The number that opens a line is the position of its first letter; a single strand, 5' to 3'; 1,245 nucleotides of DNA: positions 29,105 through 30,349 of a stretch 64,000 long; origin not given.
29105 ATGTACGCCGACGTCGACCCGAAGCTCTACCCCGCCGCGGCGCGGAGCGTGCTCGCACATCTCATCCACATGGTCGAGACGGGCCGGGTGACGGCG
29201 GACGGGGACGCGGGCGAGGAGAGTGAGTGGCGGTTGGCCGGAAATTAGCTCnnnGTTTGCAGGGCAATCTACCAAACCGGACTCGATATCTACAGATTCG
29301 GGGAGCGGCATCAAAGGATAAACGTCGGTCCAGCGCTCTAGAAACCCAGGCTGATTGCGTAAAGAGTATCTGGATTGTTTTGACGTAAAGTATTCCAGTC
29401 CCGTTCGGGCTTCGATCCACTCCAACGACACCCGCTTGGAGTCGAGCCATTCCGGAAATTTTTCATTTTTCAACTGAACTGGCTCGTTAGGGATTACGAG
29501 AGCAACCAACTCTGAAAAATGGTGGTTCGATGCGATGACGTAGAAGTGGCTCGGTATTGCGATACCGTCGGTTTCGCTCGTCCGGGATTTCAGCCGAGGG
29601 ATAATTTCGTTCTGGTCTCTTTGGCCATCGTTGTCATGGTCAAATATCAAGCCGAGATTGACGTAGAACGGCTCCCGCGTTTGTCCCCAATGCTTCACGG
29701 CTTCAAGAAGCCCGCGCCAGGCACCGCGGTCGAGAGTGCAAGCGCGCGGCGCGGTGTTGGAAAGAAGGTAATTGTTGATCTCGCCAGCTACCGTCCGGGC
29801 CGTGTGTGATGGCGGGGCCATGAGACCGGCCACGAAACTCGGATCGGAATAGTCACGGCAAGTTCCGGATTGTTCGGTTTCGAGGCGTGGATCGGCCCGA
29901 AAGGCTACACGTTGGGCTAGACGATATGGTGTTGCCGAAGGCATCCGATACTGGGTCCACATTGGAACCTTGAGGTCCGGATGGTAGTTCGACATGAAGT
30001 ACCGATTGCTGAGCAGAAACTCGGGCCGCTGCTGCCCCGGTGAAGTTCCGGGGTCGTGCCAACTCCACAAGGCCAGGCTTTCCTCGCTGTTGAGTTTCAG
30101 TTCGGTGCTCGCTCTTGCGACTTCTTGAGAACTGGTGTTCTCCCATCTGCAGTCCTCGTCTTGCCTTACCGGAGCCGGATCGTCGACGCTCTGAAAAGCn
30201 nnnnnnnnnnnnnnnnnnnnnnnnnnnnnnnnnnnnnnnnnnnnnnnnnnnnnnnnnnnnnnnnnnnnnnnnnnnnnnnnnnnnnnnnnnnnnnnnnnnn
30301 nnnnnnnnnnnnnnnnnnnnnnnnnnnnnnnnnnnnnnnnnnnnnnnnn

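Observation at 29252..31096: Low-GC islet encoding a secreted protein with Sel1 repeats and a nuclease-like domain that has lost the DRGH catalytic motif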

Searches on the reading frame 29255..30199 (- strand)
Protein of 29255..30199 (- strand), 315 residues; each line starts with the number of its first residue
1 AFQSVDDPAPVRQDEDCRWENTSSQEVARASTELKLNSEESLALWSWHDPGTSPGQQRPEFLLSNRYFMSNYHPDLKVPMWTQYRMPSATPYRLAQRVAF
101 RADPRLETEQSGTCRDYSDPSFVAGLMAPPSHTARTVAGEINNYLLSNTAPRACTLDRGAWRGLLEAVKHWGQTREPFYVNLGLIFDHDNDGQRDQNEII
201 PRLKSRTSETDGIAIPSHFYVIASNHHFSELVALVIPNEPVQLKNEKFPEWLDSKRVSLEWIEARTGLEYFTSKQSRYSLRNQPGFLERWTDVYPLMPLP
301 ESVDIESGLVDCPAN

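Call 16: search_protein_representatives(protein=window:29255-30199:-)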
Query: 315 residues. Proteins with E-value up to 0.001 (for the whole library): 1322; up to 1e-10: 170; up to 1e-30: 9. The best 150 are listed.
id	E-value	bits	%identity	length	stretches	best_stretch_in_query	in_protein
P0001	3.2e-216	733.1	100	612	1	1-315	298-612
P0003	3.3e-77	276.4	44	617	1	15-313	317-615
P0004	5.9e-53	196.7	36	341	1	3-312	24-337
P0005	1.8e-36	142.5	32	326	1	12-276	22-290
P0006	2.0e-35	139.1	31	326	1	8-272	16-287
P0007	5.0e-34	134.5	32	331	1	14-272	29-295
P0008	1.4e-32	129.7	32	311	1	30-272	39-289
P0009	4.6e-32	128.0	36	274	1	12-224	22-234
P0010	2.0e-31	125.9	31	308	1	10-273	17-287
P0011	1.9e-30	122.7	36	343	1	15-296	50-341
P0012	6.2e-30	121.0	29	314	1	41-273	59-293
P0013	2.5e-29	119.0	32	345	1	16-270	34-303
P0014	8.3e-29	117.3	31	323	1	46-275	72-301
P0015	1.2e-28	116.7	32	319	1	46-273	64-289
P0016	7.8e-28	114.1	35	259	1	47-274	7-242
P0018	1.8e-27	112.9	31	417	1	24-269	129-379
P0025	3.1e-26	108.9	34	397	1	47-274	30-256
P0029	1.6e-25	106.5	29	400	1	46-272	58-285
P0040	1.7e-22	96.6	33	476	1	65-279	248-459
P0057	5.6e-21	91.6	28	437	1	18-271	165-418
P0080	5.6e-17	78.4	29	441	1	24-277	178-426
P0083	2.8e-16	76.2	28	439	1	62-287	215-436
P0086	4.9e-16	75.4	27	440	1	46-274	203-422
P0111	3.6e-13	65.9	31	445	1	62-240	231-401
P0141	2.0e-11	60.2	26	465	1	35-273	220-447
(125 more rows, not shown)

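Call 19: find_encoding_contigs(protein=P0003, flank=10000, max_places=5)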
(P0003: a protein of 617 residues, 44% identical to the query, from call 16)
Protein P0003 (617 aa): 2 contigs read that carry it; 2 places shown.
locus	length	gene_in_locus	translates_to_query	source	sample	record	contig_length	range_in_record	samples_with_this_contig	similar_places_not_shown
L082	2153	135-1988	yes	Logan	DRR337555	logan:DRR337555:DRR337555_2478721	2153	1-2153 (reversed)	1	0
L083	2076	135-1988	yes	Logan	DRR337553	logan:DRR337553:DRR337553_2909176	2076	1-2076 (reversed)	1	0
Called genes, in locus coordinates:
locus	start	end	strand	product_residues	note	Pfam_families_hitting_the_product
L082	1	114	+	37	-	?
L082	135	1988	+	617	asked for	PF08238:Sel1 (faint), PF01223:Endonuclease_NS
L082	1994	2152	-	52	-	?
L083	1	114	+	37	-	?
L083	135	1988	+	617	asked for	PF08238:Sel1 (faint), PF01223:Endonuclease_NS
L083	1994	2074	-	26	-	?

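Call 20: find_encoding_contigs(protein=P0004, flank=8000, max_places=4)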
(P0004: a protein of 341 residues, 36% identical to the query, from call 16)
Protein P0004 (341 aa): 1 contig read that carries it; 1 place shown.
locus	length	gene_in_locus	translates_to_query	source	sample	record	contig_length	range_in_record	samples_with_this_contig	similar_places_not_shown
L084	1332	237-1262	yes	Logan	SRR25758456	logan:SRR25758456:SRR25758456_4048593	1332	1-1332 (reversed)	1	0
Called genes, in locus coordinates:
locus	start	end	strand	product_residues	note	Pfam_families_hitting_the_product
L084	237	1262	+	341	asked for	PF01223:Endonuclease_NS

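Call 29: find_homologous_proteins(query=P0003, max_evalue=0.00001)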
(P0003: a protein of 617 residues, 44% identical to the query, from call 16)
Query P0003 (617 aa): 2 proteins with E <= 0.00001 among 8000 candidates.
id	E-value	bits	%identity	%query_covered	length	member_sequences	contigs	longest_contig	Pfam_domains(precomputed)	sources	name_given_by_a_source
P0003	0.0e+0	1378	100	100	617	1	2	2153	PF08238.19,PF01223.30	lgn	-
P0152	1.6e-192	660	52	100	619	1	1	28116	PF08238.19,PF01223.30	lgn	-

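Call 31: find_encoding_contigs(protein=P0152, flank=10000, max_places=3)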
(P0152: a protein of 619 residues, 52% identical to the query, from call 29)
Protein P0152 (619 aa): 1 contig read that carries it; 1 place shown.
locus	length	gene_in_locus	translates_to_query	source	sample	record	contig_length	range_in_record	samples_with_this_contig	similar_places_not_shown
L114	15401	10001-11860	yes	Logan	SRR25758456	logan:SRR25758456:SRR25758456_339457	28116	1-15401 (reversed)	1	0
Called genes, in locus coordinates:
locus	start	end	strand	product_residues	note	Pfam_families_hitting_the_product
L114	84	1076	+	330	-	PF01380:SIS, PF00571:CBS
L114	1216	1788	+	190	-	PF06835:LptC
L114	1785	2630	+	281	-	PF03968:LptD_N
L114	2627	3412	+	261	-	PF00005:ABC_tran, PF13304:AAA_21 (faint), PF12399:BCA_ABC_TP_C (weak)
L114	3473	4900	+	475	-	PF00309:Sigma54_AID, PF04963:Sigma54_CBD, PF04552:Sigma54_DBD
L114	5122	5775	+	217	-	PF02482:Ribosomal_S30AE, PF16321:Ribosom_S30AE_C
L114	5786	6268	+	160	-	PF00359:PTS_EIIA_2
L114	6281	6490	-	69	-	PF06620:DUF1150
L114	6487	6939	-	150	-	PF00011:HSP20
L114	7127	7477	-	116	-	-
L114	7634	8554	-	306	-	PF08450:SGL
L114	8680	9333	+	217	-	PF07978:NIPSNAP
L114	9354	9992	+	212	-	PF00293:NUDIX (faint)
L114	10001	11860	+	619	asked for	PF08238:Sel1 (faint), PF01223:Endonuclease_NS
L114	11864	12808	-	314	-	PF00753:Lactamase_B, PF17778:WHD_BLACT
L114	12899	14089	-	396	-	PF02515:CoA_transf_3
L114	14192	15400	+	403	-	?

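Call 38: search_solved_structures(query=P0005, max_evalue=0.001, show_alignments=0)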
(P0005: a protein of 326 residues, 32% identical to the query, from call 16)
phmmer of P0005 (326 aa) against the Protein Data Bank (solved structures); distinct sequences matched with E-value up to 0.001: 60.
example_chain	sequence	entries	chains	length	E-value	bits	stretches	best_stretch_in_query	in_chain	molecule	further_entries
7r6v_D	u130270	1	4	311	1.6e-21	80.1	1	70-293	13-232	Nuclease EXOG, mitochondrial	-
5t3v_A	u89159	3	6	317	1.7e-21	80.1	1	70-293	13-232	Nuclease EXOG, mitochondrial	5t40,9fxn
4a1n_A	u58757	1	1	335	1.8e-21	80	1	70-293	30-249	NUCLEASE EXOG, MITOCHONDRIAL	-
7r6t_D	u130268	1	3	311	4.1e-20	75.6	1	70-293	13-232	Nuclease EXOG, mitochondrial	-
5t4i_A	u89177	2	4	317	4.3e-20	75.5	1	70-293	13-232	Nuclease EXOG, mitochondrial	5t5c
5zki_A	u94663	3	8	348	4.7e-20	75.3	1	70-293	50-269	Nuclease EXOG, mitochondrial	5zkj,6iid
6c02_A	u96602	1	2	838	3.6e-17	65.9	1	20-286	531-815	Ectonucleotide pyrophosphatase/phosphodiesterase family member 3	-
9m0g_A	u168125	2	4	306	3.8e-17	65.8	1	77-286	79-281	Endonuclease G, mitochondrial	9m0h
6leh_A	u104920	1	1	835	8.2e-17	64.7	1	27-238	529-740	Ectonucleotide pyrophosphatase/phosphodiesterase family member 2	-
5inh_A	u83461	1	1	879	8.9e-17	64.6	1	27-238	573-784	Ectonucleotide pyrophosphatase/phosphodiesterase family member 2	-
9nir_A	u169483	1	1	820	9.1e-17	64.5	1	20-286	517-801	Ectonucleotide pyrophosphatase/phosphodiesterase family member 3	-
6c01_A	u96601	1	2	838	9.4e-17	64.5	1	20-286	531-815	Ectonucleotide pyrophosphatase/phosphodiesterase family member 3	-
3ism_A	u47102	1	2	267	1.3e-16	64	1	77-253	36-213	CG8862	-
6y5m_A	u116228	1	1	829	2e-16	63.4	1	49-238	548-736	Ectonucleotide pyrophosphatase/phosphodiesterase family member 2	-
5ohi_A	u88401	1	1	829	2e-16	63.4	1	49-238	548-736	Ectonucleotide pyrophosphatase/phosphodiesterase family member 2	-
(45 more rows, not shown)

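Call 39: search_protein_families(library=pfam, proteins=[P0003, P0152, P0004], max_evalue=0.01)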
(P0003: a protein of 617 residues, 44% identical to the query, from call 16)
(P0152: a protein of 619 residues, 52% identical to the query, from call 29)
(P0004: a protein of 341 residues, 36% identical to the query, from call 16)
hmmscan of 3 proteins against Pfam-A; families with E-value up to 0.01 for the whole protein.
P0003 (617 aa): 2 families
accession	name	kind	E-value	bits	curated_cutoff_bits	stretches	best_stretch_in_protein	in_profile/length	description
PF01223.29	Endonuclease_NS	-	2.9e-19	70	23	1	365-572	19-216/223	DNA/RNA non-specific endonuclease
PF08238.18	Sel1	-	1.1e-08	35.7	30.7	1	174-213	1-35/36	Sel1 repeat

P0152 (619 aa): 2 families
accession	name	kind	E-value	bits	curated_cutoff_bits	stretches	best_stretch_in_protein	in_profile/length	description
PF01223.29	Endonuclease_NS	-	3.1e-20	73.2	23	1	370-573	19-215/223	DNA/RNA non-specific endonuclease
PF08238.18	Sel1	-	1.3e-07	32.3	30.7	1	178-217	1-35/36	Sel1 repeat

P0004 (341 aa): 1 family
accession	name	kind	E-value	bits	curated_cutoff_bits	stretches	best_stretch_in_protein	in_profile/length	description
PF01223.29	Endonuclease_NS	-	1.4e-29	103.7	23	1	83-296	18-217/223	DNA/RNA non-specific endonuclease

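Call 49: search_dna_similar(query=window:29255-30199:-, collection=plasmids, mode=protein, max_evalue=0.00001, max_rows=15)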
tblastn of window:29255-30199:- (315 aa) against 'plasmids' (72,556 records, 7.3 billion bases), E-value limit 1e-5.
Records with a match: 87; places in all: 88; records where one place covers at least 80% of the query: 1.
Best place of each record, by identity: <60% 87.
By first word of the organism name: Piscirickettsia 77; Alteromonas 1; Aeromonas 1; Parabacteroides 1; Thalassospira 1; Prevotella 1; Acetobacter 1; Azospirillum 1; Teredinibacter 1; Phocaeicola 1; and 1 more.
By predicted mobility (MOB-suite, as given by PLSDB): non-mobilizable 86; conjugative 1.
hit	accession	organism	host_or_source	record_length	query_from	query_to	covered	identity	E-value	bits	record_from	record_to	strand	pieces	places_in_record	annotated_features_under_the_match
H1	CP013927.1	Alteromonas stellipolaris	-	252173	60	269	67%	32.0%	1e-22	105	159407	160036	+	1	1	hypothetical protein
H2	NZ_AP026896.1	Aeromonas caviae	Microbe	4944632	54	272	70%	26.8%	1e-14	82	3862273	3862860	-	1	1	none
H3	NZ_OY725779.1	Parabacteroides distasonis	-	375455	16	273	82%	22.6%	7e-7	58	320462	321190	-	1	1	DNA/RNA non-specific endonuclease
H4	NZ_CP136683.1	Thalassospira lucentensis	Macrocystis pyrifera gametophyte,Whole ...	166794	21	220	63%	28.7%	4e-19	95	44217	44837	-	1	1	DNA/RNA non-specific endonuclease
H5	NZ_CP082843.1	Prevotella nigrescens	-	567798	51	273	71%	24.5%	5e-8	62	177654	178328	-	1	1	DNA/RNA non-specific endonuclease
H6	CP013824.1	Piscirickettsia salmonis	Oncorhynchus mykiss,muscle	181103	72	273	64%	25.1%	6e-11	71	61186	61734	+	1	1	none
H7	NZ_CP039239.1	Piscirickettsia salmonis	Salmo salar,cell culture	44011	71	272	64%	25.1%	1e-10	70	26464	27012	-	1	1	DNA/RNA non-specific endonuclease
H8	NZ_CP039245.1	Piscirickettsia salmonis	Salmo salar,cell culture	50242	71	272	64%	25.1%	1e-10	70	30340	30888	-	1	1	DNA/RNA non-specific endonuclease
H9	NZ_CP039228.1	Piscirickettsia salmonis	Salmo salar,cell culture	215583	71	272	64%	25.1%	1e-10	70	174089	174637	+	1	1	DNA/RNA non-specific endonuclease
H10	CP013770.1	Piscirickettsia salmonis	Salmo salar,kidney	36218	71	272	64%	25.1%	4e-10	68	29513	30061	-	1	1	DNA/RNA endonuclease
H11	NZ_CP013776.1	Piscirickettsia salmonis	Salmo salar,liver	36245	71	272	64%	25.1%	4e-10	68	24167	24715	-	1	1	DNA/RNA non-specific endonuclease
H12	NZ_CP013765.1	Piscirickettsia salmonis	Salmo salar,liver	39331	71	272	64%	25.1%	4e-10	68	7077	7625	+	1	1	DNA/RNA non-specific endonuclease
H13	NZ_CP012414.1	Piscirickettsia salmonis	Salmo salar,Kidney,kidney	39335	71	272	64%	25.1%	4e-10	68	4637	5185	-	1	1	DNA/RNA non-specific endonuclease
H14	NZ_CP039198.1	Piscirickettsia salmonis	Salmo salar,cell culture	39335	71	272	64%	25.1%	4e-10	68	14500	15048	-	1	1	DNA/RNA non-specific endonuclease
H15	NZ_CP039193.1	Piscirickettsia salmonis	Salmo salar,cell culture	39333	71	272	64%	25.1%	4e-10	68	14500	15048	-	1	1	DNA/RNA non-specific endonuclease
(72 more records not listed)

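Call 61: search_protein_families(library=padloc, proteins=[P0003, P0152], max_evalue=0.01)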
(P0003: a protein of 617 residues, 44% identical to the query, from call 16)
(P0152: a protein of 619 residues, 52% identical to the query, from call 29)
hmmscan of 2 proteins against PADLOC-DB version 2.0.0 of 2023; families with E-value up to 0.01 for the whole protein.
P0003 (617 aa): 0 families

P0152 (619 aa): 0 families

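Call 62: search_protein_families(library=phrogs, proteins=[P0003, P0152], max_evalue=0.01)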
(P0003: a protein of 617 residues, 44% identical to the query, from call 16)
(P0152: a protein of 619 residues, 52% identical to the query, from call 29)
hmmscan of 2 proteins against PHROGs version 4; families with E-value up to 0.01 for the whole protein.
P0003 (617 aa): 2 families
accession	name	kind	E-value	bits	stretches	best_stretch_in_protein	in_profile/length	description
phrog_14168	-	DNA, RNA and nucleotide metabolism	1.6e-13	51.9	1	350-541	32-209/235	nuclease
phrog_8741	-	unknown function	4.1e-08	33.9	1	127-259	139-257/380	-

P0152 (619 aa): 2 families
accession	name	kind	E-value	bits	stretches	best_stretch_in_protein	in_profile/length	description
phrog_14168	-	DNA, RNA and nucleotide metabolism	6.7e-16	59.7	1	370-551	46-217/235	nuclease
phrog_8741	-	unknown function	1.6e-09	38.5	1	164-262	60-148/380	-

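Call 70: search_protein_families(library=pfam, proteins=[P0018, P0025, P0029, P0040, P0057, P0080, P0083, P0086, P0111, P0141], max_evalue=0.001)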
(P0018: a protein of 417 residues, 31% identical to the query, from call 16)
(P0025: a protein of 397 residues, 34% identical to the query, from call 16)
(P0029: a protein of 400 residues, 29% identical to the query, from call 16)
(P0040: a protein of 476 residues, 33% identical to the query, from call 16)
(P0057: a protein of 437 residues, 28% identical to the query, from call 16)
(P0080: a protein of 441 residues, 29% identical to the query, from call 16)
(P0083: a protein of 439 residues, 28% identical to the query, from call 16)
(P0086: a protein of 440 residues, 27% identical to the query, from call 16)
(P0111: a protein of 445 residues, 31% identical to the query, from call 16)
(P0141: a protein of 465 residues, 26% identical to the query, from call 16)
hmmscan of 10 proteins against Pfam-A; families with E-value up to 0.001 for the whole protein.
P0018 (417 aa): 1 family
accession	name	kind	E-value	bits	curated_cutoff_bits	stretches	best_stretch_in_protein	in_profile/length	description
PF01223.29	Endonuclease_NS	-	2e-33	116.4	23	1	162-383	9-219/223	DNA/RNA non-specific endonuclease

P0025 (397 aa): 1 family
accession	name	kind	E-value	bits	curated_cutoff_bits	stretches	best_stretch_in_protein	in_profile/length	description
PF01223.29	Endonuclease_NS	-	2.9e-35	122.4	23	1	40-258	14-222/223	DNA/RNA non-specific endonuclease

P0029 (400 aa): 1 family
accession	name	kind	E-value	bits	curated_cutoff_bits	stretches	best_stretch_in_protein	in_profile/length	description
PF01223.29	Endonuclease_NS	-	2.8e-40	138.8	23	1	66-289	12-222/223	DNA/RNA non-specific endonuclease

P0040 (476 aa): 1 family
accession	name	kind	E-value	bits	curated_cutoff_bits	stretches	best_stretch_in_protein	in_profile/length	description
PF01223.29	Endonuclease_NS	-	1.1e-38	133.5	23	1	255-452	28-221/223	DNA/RNA non-specific endonuclease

P0057 (437 aa): 1 family
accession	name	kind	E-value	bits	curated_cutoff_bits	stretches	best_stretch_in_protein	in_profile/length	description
PF01223.29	Endonuclease_NS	-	2.2e-39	135.9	23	1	218-423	24-222/223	DNA/RNA non-specific endonuclease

P0080 (441 aa): 1 family
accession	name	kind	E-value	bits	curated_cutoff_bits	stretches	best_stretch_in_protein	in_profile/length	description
PF01223.29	Endonuclease_NS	-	2.1e-45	155.5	23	1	228-423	27-220/223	DNA/RNA non-specific endonuclease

P0083 (439 aa): 3 families
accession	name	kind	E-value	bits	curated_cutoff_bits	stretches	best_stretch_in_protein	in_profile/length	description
PF01223.29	Endonuclease_NS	-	4e-50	171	23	1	225-422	28-221/223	DNA/RNA non-specific endonuclease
PF13930.12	Endonuclea_NS_2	-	2.9e-05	24.7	27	1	269-343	48-118/132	DNA/RNA non-specific endonuclease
PF10805.13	DUF2730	-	0.00046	20.7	24.9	0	35-107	6-78/102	Protein of unknown function (DUF2730)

P0086 (440 aa): 1 family
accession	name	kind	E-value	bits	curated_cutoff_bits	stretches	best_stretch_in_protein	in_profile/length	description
PF01223.29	Endonuclease_NS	-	3.5e-45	154.8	23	1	227-423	27-221/223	DNA/RNA non-specific endonuclease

P0111 (445 aa): 2 families
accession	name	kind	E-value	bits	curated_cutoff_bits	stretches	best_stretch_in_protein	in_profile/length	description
PF01223.29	Endonuclease_NS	-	1.6e-52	178.8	23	1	222-431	8-222/223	DNA/RNA non-specific endonuclease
PF00565.23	SNase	-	2.5e-13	50.8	21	1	60-176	3-106/107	Staphylococcal nuclease homologue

P0141 (465 aa): 1 family
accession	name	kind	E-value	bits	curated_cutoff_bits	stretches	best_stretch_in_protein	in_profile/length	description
PF01223.29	Endonuclease_NS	-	2.7e-37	129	23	1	242-448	15-220/223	DNA/RNA non-specific endonuclease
